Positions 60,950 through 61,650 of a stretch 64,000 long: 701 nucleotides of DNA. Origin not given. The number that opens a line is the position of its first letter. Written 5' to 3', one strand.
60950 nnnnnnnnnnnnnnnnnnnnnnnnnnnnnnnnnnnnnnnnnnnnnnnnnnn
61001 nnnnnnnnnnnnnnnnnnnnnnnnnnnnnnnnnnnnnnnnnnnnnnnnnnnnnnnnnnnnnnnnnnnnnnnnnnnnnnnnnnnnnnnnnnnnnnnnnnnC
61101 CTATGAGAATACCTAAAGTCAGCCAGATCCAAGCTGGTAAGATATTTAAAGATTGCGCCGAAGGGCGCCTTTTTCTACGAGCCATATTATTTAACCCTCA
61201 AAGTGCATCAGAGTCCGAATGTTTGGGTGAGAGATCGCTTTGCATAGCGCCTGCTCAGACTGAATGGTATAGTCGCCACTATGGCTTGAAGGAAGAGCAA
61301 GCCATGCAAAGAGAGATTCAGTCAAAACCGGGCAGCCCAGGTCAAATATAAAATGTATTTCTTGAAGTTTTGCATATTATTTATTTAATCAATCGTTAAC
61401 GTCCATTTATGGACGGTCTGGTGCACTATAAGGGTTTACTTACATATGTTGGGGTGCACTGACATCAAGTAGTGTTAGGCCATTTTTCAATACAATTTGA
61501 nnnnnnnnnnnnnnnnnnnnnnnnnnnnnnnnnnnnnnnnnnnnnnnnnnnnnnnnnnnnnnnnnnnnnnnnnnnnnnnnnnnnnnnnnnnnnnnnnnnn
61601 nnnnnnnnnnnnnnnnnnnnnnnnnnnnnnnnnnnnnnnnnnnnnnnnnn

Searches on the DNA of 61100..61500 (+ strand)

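Call 8: search_rna_families(source=window, start=61100, end=61500, threshold=evalue, max_evalue=10)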
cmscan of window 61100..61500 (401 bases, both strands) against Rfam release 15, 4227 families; matches with E-value up to 10: 2.
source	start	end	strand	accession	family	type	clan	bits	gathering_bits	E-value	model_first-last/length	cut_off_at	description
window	61350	61436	+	RF02065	STnc340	Gene; sRNA;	-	19.4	80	2.4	1-130/130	no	Enterobacterial sRNA STnc340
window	61129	61174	-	RF00032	Histone3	Cis-reg;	-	14.2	34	0.74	1-46/46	no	Histone 3' UTR stem-loop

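Call 29: search_dna_similar(query=window:61186-61445:+, collection=plasmids, mode=distant, max_evalue=0.01)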
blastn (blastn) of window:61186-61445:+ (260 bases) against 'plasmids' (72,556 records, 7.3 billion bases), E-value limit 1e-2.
No match.
